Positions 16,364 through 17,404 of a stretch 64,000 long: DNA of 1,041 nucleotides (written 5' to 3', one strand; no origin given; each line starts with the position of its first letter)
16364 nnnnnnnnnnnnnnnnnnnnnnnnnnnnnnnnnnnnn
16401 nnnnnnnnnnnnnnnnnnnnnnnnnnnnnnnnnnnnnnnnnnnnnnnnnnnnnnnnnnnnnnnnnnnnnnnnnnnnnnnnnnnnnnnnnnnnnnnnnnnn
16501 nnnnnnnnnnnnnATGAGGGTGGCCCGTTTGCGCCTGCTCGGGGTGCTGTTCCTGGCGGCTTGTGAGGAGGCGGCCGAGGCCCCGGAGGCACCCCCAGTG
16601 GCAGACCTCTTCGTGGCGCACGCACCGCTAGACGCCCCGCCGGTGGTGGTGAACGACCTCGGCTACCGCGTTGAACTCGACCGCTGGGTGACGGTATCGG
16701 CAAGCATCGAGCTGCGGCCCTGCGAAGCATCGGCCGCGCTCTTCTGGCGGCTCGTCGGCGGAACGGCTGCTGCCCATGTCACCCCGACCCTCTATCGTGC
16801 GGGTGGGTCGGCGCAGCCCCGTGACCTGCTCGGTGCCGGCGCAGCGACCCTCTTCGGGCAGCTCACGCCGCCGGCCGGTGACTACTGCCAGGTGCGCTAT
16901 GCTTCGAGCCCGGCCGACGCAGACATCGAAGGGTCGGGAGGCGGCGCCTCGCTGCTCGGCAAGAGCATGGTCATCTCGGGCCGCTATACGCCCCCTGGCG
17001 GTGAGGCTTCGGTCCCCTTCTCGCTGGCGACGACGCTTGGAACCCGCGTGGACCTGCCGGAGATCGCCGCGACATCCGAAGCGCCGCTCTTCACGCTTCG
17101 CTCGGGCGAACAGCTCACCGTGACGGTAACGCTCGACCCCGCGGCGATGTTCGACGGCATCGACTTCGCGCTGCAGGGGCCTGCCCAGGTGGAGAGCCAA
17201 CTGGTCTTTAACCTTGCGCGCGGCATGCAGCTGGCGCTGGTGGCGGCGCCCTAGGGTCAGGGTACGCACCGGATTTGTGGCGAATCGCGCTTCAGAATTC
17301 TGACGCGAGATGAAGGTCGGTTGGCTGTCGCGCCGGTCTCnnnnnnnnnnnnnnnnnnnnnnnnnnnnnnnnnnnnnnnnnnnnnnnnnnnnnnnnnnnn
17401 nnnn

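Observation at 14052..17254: Fur-family regulator leads a 'metallo-mystery pair' operon (MbnP-like four-Cys protein + MbnH-like di-haem peroxidase + lipoprotein)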

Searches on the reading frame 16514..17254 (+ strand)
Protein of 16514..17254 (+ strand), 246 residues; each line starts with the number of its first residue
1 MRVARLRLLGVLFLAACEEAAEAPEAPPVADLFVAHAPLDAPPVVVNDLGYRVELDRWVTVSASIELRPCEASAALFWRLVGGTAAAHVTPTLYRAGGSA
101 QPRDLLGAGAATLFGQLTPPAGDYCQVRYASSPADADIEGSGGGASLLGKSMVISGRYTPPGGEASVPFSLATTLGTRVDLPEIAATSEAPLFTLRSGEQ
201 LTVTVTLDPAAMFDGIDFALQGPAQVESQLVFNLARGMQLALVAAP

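Call 3: search_protein_families(library=ncbifam, proteins=[window:16514-17254:+], max_evalue=0.01)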
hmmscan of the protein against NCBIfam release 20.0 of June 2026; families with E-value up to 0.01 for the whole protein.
window:16514-17254:+ (246 aa): 0 families

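Call 4: search_protein_families(library=pfam, proteins=[window:16514-17254:+], max_evalue=0.01)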
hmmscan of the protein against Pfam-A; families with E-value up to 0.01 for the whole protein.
window:16514-17254:+ (246 aa): 0 families

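Call 5: find_homologous_proteins(query=window:16514-17254:+, max_evalue=0.001)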
Query window:16514-17254:+ (246 aa): 14 proteins with E <= 0.001 among 8000 candidates.
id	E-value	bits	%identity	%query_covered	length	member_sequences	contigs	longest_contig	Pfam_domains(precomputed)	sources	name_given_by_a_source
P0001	5.9e-152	522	99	100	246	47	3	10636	-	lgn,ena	-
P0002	1.0e-134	465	90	88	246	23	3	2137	-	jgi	jgi:hypothetical protein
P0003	3.3e-134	464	87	100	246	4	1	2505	-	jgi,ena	-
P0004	1.9e-131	455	85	100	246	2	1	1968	-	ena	-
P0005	2.4e-131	454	87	100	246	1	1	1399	-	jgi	-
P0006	7.0e-131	453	85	100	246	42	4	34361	-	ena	-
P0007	2.2e-129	448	87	100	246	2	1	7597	-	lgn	-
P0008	2.1e-127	441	84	100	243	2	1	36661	-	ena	-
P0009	4.6e-110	385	74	98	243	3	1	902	-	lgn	-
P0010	5.3e-107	375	75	93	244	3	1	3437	-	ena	-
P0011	1.4e-105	370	73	95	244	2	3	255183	-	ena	-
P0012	1.6e-103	363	73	93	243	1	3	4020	-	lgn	-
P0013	3.3e-92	326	65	94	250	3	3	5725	-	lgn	-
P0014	6.9e-83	296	59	95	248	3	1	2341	-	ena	-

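Call 8: find_encoding_contigs(protein=P0011, flank=8000, max_places=3)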
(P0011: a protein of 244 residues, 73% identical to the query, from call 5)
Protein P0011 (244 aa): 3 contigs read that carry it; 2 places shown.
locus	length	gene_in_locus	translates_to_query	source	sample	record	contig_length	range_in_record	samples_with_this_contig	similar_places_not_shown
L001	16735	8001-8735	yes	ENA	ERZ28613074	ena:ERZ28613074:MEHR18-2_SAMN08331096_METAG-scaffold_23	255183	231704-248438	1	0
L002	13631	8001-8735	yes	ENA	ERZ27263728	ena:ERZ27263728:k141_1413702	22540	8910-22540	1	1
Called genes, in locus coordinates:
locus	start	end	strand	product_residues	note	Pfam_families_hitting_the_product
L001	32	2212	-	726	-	-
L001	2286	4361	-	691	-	-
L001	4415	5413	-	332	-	PF03741:TerC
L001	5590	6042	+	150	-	PF01475:FUR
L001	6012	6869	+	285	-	PF20243:MbnP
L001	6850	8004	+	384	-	PF03150:CCP_MauG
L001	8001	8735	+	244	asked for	-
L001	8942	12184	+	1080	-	PF09826:Beta_propel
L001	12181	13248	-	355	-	-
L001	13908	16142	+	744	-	-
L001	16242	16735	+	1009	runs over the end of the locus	-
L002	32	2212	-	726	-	-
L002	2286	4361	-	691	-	-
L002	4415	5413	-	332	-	PF03741:TerC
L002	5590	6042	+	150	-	PF01475:FUR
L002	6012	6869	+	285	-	PF20243:MbnP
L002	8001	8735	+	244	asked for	-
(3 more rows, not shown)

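Call 9: find_encoding_contigs(protein=P0008, flank=8000, max_places=3)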
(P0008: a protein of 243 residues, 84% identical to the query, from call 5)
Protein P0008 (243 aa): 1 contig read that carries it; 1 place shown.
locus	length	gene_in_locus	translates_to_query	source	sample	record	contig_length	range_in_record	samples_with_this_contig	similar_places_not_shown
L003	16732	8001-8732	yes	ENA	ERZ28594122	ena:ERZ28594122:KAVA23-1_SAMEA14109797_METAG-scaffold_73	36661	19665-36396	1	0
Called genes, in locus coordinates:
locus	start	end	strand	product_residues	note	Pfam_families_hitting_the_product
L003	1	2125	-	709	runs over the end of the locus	-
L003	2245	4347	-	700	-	-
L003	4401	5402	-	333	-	PF03741:TerC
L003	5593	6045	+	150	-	PF01475:FUR, PF09339:HTH_IclR (weak)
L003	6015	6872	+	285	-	PF20243:MbnP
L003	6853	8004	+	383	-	PF03150:CCP_MauG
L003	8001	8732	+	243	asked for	-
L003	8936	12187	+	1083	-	PF09826:Beta_propel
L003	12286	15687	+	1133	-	PF04151:PPC (faint)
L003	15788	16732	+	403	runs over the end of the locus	?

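Call 24: predict_structure(alignment_id=A1)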
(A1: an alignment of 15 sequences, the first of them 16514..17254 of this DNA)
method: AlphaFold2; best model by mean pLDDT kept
length: 246 residues; sequences in the alignment: 15
mean_pLDDT: 68.9   pTM: 0.67
mean pLDDT of the five models: 68.9, 66.2, 59.4, 58.8, 57.6
residues with pLDDT >= 90: 8; 70-90: 130; 50-70: 62; < 50: 46
segments of 3 or more residues with pLDDT < 50: 12-22, 77-87, 134-149, 183-187
pLDDT, mean of each block of 10 residues (from residue 1): 53 44 69 79 83 80 77 55 46 70 58 82 83 43 41 81 85 63 55 87 84 81 72 77 81
secondary structure, 60 per line:
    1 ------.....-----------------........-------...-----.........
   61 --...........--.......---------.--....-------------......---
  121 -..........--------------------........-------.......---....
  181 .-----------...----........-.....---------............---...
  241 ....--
elements in order: H7-11 E29-36 E44-46 E52-60 E63-69 H70-73 H76-82 E95-98 E112-117 E122-131 E152-159 E167-173 E177-181 E193-195 E200-207 H209-213 H223-234 E238-244

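Call 31: search_protein_representatives(alignment_id=A1)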
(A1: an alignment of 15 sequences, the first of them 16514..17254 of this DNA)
Query: 15 sequences, 246 profile positions. Proteins with E-value up to 0.001 (for the whole library): 571; up to 1e-10: 169; up to 1e-30: 1. The best 150 are listed.
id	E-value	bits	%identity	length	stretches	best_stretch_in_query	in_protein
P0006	1.3e-140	482.8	-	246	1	1-245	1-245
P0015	3.7e-24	101.4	-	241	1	27-223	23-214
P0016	1.5e-21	92.8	-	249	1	8-239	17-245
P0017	1.0e-20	90.1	-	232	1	10-183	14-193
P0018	2.9e-20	88.6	-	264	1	2-239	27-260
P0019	3.8e-20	88.2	-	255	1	10-241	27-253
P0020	2.0e-19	85.8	-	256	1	2-240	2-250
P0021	2.4e-19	85.6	-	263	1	42-227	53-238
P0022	3.4e-19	85.1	-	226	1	7-232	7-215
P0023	3.7e-19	85.0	-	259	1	40-238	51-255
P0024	4.2e-19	84.8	-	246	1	6-239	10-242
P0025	5.4e-19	84.5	-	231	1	1-234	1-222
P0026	7.2e-19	84.0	-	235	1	8-241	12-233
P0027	2.0e-18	82.6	-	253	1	1-186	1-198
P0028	6.2e-18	81.0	-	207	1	31-242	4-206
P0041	1.2e-16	76.8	-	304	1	42-230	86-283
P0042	1.5e-16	76.4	-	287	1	40-243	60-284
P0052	1.1e-15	73.6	-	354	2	75-243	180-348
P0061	2.0e-15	72.8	-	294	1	42-244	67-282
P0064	3.3e-15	72.0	-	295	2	42-244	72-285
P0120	1.8e-12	63.1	-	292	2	41-243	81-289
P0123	1.9e-12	63.0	-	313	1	41-176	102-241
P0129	2.4e-12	62.7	-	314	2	108-244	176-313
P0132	3.5e-12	62.2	-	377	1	34-237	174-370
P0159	2.5e-11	59.3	-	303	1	40-242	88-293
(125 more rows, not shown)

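Call 34: search_protein_families(library=pfam, alignment_id=A3, max_evalue=0.01)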
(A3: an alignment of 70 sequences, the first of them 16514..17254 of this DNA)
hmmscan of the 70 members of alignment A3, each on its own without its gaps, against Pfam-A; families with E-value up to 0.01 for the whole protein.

A. member 1, window:16514-17254:+ (246 aa): 0 families

B. families by the number of members that match (of 70 scanned): 1 family
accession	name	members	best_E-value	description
PF14525.12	AraC_binding_2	1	0.0048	AraC-binding-like domain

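Call 35: search_protein_families(library=ncbifam, alignment_id=A3, max_evalue=0.01)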
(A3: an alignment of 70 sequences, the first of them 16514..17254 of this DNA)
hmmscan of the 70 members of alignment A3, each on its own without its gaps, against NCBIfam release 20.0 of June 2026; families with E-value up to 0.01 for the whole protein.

A. member 1, window:16514-17254:+ (246 aa): 0 families

B. families by the number of members that match (of 70 scanned): 0 families

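Call 38: find_homologous_proteins(query=A3, max_evalue=0.00001)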
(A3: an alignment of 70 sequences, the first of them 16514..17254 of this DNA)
Query A3 (70 sequences) (246 aa, profile of the alignment): 17 proteins with E <= 0.00001 among 8000 candidates.
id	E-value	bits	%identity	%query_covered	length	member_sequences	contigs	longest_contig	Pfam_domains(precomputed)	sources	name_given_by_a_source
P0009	1.5e-66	242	74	98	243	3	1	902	-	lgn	-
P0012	2.9e-66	241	73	93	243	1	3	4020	-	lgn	-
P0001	3.2e-66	241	99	100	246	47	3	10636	-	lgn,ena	-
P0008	7.1e-66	240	84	100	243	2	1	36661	-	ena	-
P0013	8.6e-66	240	65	94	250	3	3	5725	-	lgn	-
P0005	1.2e-65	239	87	100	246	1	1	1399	-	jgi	-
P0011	3.0e-65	238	73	95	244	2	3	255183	-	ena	-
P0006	4.8e-65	237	85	100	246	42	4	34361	-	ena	-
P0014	1.2e-64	236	59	95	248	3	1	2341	-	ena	-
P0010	1.8e-64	235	75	93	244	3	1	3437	-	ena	-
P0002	2.4e-64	235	90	88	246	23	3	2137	-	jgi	jgi:hypothetical protein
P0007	3.8e-64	234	87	100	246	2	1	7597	-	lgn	-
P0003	1.0e-63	233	87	100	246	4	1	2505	-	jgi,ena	-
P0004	7.9e-63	230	85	100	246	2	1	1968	-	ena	-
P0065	9.6e-55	204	25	80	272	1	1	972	-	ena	-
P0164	1.1e-54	203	28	79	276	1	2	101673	-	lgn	-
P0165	2.1e-45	173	28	81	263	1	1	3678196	-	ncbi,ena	-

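Call 39: find_encoding_contigs(protein=P0165, flank=8000, max_places=2)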
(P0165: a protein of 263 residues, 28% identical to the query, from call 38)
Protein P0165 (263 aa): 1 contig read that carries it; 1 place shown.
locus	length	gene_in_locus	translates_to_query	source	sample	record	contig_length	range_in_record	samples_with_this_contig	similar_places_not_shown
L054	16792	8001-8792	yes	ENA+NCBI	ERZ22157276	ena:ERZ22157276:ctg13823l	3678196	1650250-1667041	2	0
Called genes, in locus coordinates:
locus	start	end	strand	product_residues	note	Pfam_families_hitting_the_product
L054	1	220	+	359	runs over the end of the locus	PF15902:Sortilin-Vps10 (faint), PF02012:BNR (faint)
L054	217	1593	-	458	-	PF07690:MFS_1, PF13347:MFS_2, PF07690:MFS_1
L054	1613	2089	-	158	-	PF13474:SnoaL_3, PF14534:DUF4440, PF12680:SnoaL_2 (weak)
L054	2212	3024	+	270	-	PF01979:Amidohydro_1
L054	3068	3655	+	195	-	PF07969:Amidohydro_3, PF01979:Amidohydro_1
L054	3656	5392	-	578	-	PF00512:HisKA, PF02518:HATPase_c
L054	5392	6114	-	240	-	PF00072:Response_reg, PF00486:Trans_reg_C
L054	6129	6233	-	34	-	-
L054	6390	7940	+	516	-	PF14240:YHYH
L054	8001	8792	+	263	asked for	-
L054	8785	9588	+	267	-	PF20243:MbnP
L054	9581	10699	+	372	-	PF03150:CCP_MauG, PF21419:RoxA-like_Cyt-c (weak)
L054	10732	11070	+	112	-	-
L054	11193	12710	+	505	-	PF00496:SBP_bac_5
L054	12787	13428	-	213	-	PF07987:DUF1775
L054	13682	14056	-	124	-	PF14534:DUF4440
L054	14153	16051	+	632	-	PF00005:ABC_tran, PF13555:AAA_29 (faint), PF01926:MMR_HSR1 (faint), PF12848:ABC_tran_Xtn, PF00005:ABC_tran, PF02463:SMC_N (weak), PF13304:AAA_21 (weak)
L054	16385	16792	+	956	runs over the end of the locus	-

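Call 40: find_encoding_contigs(protein=P0164, flank=8000, max_places=2)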
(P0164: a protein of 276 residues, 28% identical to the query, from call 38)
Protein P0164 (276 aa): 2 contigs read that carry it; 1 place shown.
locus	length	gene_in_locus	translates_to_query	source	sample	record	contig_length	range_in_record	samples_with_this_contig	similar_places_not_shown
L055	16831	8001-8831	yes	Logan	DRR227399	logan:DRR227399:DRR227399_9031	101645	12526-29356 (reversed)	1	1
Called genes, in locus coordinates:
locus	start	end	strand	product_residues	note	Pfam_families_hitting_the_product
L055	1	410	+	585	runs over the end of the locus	PF02776:TPP_enzyme_N, PF00205:TPP_enzyme_M, PF02775:TPP_enzyme_C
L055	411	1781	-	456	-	PF00209:SNF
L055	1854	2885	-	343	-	-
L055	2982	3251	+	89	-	-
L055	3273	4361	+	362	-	PF15902:Sortilin-Vps10 (faint), PF02012:BNR (faint)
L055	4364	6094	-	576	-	PF00672:HAMP, PF00512:HisKA, PF02518:HATPase_c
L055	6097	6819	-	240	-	PF00072:Response_reg, PF00486:Trans_reg_C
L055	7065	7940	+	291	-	PF14240:YHYH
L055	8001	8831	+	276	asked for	-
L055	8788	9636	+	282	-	PF20243:MbnP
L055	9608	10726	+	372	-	PF00034:Cytochrom_C (faint), PF03150:CCP_MauG, PF21419:RoxA-like_Cyt-c (weak)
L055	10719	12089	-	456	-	PF07690:MFS_1, PF13347:MFS_2, PF03092:BT1 (weak), PF07690:MFS_1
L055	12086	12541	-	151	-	PF13474:SnoaL_3 (weak)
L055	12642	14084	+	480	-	PF01979:Amidohydro_1, PF07969:Amidohydro_3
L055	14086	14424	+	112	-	-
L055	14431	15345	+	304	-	PF03781:FGE-sulfatase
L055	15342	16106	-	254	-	-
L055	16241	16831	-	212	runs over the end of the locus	PF07987:DUF1775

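Call 44: search_solved_structures(query=A3, max_evalue=10, show_alignments=1)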
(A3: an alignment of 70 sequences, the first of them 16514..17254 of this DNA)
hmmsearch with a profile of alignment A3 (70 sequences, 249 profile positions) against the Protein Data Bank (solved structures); distinct sequences matched with E-value up to 10: 2.
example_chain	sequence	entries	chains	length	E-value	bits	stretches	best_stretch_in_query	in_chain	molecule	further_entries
5cyb_A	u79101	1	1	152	0.38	13.2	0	1-54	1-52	Lipoprotein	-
9fct_B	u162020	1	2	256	0.57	12.6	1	4-56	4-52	DUF4465 domain-containing protein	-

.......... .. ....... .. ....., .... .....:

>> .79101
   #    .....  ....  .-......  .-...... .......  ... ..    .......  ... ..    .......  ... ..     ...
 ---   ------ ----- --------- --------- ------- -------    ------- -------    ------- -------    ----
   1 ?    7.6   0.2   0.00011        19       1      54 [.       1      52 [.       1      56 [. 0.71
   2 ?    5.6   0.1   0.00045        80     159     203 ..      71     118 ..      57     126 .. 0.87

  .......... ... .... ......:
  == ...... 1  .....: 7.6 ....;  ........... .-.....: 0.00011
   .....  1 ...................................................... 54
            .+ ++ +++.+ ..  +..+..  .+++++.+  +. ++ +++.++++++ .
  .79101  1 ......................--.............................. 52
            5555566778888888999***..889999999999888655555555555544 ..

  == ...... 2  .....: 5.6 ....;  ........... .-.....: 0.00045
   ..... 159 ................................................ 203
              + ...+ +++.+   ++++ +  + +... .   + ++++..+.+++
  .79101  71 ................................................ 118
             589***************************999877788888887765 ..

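Call 51: predict_structure(alignment_id=A3)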
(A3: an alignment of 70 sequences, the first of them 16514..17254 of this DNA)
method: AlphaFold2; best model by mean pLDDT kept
length: 246 residues; sequences in the alignment: 70
mean_pLDDT: 89.5   pTM: 0.83
mean pLDDT of the five models: 89.5, 88.7, 88.7, 88.7, 88.1
residues with pLDDT >= 90: 179; 70-90: 36; 50-70: 29; < 50: 2
segments of 3 or more residues with pLDDT < 50: none
pLDDT, mean of each block of 10 residues (from residue 1): 55 63 90 97 96 97 96 78 69 91 94 97 96 88 81 98 98 96 81 96 97 98 97 95 93
secondary structure, 60 per line:
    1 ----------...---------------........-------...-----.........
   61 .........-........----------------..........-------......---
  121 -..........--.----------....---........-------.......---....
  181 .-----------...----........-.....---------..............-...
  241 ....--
elements in order: E29-36 E44-46 E52-69 H71-78 E95-104 E112-117 E122-131 E152-159 E167-173 E177-181 E193-195 E200-207 H209-213 H223-236 E238-244
